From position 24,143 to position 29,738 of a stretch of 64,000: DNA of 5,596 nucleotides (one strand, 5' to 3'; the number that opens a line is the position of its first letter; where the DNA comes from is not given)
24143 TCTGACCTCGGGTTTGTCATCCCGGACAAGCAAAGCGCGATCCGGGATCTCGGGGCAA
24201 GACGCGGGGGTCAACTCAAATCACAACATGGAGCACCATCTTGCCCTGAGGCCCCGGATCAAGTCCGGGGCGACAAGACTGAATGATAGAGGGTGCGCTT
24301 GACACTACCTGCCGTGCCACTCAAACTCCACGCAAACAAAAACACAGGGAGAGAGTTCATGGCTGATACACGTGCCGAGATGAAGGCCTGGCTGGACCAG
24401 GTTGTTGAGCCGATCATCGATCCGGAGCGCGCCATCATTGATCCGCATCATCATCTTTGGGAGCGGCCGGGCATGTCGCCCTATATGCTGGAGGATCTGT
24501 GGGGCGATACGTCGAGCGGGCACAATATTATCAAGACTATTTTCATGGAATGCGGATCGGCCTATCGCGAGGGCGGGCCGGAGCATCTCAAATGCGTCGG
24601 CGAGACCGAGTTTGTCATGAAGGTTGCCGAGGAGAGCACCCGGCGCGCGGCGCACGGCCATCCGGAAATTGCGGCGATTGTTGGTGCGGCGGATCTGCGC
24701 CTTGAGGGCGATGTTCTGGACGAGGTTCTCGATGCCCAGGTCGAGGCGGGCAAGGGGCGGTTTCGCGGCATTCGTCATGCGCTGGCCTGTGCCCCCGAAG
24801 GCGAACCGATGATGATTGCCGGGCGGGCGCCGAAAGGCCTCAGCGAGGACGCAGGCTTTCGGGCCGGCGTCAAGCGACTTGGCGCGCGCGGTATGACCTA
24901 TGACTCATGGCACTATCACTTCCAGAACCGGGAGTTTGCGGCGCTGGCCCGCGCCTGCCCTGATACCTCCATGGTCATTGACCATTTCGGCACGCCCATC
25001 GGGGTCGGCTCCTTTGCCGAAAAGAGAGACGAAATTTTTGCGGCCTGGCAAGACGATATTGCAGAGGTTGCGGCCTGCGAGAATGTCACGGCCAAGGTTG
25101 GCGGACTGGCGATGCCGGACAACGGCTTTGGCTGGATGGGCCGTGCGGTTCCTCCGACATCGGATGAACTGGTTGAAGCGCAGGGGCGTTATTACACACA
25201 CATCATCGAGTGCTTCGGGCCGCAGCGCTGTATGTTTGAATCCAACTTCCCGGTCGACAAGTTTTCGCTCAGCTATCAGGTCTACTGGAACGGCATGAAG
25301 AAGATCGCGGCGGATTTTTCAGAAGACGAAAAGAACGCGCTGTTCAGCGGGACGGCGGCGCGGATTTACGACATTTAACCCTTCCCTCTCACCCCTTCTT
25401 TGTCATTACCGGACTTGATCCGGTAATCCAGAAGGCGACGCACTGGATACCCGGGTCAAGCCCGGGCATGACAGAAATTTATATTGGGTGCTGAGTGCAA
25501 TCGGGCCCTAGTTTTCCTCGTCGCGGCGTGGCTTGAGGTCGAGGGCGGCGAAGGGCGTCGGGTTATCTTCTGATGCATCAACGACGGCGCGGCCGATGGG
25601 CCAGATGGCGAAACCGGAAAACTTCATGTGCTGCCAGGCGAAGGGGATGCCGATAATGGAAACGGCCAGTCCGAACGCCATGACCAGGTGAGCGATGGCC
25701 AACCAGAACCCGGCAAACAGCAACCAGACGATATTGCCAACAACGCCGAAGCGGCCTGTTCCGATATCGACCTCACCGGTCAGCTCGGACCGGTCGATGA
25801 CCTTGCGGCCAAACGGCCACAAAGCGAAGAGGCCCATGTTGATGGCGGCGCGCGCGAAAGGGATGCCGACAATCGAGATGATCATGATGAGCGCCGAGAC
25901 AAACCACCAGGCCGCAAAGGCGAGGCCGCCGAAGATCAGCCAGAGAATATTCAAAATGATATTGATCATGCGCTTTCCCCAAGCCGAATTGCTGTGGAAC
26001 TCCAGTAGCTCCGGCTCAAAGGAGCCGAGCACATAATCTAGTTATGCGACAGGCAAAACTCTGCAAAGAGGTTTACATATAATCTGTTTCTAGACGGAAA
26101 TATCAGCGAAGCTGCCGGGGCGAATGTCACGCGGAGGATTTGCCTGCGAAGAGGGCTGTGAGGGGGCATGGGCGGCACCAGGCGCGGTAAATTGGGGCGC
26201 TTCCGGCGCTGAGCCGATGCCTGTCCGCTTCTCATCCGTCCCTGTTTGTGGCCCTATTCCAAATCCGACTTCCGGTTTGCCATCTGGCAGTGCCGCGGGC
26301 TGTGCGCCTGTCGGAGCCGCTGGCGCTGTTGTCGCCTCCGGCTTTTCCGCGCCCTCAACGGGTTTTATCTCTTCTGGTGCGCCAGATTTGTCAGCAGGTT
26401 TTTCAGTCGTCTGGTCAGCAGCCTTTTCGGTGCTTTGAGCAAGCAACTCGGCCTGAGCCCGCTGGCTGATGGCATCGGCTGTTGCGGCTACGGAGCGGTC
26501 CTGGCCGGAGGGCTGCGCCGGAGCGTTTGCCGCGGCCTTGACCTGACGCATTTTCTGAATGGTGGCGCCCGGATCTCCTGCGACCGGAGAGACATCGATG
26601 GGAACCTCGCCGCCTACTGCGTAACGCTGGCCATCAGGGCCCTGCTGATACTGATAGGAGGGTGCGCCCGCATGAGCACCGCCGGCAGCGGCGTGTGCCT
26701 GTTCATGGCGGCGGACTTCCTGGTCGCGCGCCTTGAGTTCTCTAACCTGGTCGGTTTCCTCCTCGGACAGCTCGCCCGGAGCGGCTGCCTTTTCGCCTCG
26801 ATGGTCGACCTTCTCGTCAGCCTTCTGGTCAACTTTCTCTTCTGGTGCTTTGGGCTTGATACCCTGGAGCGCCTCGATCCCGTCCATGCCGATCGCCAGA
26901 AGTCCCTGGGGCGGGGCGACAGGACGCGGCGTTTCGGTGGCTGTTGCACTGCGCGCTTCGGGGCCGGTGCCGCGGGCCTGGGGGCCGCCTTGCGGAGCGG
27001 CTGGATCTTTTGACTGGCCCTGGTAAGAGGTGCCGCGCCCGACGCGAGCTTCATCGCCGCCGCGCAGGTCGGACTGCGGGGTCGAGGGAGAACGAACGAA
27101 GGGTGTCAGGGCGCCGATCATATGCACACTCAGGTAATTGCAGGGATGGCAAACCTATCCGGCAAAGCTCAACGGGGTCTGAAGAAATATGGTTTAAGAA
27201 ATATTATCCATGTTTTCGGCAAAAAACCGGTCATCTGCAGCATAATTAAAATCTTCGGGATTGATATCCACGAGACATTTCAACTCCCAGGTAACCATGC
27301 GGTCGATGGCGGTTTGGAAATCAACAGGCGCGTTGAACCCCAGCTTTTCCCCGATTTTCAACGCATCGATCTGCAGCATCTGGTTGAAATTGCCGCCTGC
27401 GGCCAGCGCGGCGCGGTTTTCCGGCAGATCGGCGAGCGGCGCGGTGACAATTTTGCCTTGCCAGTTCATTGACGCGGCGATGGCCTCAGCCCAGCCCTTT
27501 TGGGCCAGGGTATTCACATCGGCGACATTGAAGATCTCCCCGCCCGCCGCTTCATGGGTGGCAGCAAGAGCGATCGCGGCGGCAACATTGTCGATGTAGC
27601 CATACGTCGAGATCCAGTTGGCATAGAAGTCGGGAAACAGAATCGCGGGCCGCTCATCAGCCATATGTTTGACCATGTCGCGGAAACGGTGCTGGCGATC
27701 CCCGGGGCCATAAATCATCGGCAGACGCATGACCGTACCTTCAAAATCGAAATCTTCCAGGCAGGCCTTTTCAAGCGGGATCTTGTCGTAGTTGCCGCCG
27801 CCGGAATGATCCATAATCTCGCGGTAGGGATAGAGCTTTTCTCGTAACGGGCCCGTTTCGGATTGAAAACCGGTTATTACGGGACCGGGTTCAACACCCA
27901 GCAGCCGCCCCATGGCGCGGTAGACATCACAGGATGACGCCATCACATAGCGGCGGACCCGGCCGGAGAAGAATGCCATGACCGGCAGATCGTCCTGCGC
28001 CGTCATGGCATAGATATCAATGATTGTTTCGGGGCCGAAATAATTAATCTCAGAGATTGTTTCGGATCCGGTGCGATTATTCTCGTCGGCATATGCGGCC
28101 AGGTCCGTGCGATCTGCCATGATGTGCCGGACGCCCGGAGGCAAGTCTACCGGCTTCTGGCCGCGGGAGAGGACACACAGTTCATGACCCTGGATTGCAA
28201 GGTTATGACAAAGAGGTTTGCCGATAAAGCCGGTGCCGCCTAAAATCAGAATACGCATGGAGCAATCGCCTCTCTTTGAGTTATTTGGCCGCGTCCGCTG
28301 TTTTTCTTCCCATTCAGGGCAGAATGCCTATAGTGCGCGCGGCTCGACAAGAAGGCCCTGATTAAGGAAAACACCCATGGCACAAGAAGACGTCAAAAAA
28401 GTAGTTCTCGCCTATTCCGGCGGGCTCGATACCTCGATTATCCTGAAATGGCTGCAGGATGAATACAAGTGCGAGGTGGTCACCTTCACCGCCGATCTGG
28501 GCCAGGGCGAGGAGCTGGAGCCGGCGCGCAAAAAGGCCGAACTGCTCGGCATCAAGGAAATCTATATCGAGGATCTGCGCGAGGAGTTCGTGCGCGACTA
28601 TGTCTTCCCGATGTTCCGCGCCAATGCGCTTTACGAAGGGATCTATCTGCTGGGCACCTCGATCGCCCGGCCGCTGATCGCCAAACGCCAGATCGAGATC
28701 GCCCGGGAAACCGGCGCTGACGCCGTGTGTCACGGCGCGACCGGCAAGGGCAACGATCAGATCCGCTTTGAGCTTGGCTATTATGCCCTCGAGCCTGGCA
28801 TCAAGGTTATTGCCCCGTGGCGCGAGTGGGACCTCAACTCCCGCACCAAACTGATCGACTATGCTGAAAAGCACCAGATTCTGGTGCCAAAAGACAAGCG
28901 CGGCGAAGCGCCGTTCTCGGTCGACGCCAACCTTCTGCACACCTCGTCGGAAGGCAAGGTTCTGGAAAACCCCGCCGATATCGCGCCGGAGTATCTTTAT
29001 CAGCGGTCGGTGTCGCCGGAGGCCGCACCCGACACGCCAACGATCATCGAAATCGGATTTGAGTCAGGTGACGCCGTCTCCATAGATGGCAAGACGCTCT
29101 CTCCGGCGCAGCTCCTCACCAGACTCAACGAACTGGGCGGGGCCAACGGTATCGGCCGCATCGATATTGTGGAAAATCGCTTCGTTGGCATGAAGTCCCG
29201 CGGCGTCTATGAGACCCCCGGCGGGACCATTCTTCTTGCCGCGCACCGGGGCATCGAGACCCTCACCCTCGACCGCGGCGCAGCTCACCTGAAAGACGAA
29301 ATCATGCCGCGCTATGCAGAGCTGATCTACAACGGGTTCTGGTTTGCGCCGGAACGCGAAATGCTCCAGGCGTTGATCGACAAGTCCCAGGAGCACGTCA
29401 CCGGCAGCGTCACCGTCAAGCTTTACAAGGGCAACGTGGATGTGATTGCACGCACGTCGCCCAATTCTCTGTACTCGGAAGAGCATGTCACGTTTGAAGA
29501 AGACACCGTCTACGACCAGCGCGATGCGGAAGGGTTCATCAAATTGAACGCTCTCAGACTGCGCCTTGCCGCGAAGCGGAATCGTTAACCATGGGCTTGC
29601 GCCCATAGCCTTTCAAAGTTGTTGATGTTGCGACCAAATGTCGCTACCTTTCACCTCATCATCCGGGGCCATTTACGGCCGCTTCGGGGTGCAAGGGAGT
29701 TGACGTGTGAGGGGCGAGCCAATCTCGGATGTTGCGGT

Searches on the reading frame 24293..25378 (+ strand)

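Call 79: search_protein_families(library=pfam, proteins=[window:24293-25378:+], max_evalue=0.00001)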
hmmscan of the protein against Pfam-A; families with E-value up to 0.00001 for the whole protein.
window:24293-25378:+ (361 aa): 1 family
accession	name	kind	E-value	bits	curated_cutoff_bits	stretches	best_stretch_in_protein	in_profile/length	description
PF04909.20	Amidohydro_2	-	8.5e-27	95.1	26.4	1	49-361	1-289/289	Amidohydrolase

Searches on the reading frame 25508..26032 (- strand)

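Call 79: search_protein_families(library=pfam, proteins=[window:25508-26032:-], max_evalue=0.00001)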
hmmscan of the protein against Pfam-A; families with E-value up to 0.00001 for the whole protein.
window:25508-26032:- (174 aa): 1 family
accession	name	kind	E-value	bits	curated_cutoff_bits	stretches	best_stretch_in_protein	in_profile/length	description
PF03733.18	YccF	-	1.5e-29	102.8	27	2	98-148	1-51/51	Inner membrane component domain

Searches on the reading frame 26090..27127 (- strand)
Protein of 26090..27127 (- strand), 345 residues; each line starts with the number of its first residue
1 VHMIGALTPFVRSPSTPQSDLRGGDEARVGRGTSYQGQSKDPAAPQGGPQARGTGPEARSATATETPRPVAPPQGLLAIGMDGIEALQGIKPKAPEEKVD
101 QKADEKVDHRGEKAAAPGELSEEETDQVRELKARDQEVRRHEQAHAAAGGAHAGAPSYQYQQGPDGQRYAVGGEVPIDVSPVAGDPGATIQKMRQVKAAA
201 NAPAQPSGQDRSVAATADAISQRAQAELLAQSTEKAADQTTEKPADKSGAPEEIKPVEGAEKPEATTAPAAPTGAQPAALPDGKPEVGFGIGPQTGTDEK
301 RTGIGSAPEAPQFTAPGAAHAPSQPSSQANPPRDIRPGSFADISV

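Call 79: search_protein_families(library=pfam, proteins=[window:26090-27127:-], max_evalue=0.00001)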
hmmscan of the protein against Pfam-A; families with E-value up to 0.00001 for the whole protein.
window:26090-27127:- (345 aa): 1 family
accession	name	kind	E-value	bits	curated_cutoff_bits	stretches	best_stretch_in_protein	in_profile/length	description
PF12118.13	SprA-related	-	5.1e-38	131.7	27.3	1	101-242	162-303/335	SprA-related family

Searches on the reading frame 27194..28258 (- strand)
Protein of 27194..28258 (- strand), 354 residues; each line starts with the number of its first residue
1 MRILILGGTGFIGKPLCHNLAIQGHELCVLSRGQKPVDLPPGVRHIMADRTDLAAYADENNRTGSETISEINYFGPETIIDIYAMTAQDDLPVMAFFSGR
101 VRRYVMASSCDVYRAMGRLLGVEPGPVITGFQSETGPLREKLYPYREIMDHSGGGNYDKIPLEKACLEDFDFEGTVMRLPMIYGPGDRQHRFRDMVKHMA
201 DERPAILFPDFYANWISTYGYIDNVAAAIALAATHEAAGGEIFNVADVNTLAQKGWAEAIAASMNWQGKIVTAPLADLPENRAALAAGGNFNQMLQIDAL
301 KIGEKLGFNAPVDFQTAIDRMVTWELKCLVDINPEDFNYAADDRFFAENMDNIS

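Call 79: search_protein_families(library=pfam, proteins=[window:27194-28258:-], max_evalue=0.00001)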
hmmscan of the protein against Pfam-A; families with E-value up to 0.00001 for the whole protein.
window:27194-28258:- (354 aa): 1 family
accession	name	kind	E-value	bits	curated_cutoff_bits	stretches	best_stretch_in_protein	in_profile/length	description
PF01370.27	Epimerase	-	1.6e-14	54.3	20.9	1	3-246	1-240/240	NAD dependent epimerase/dehydratase family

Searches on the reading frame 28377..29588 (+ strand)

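Call 79: search_protein_families(library=pfam, proteins=[window:28377-29588:+], max_evalue=0.00001)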
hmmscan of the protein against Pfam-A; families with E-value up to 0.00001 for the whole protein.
window:28377-29588:+ (403 aa): 2 families
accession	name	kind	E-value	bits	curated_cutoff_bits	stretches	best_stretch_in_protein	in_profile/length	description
PF20979.2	Arginosuc_syn_C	-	6.9e-83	278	27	1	180-397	1-218/219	Arginosuccinate synthase C-terminal domain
PF00764.25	Arginosuc_synth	-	1.5e-65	220.6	27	1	8-168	1-161/162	Arginosuccinate synthase N-terminal HUP domain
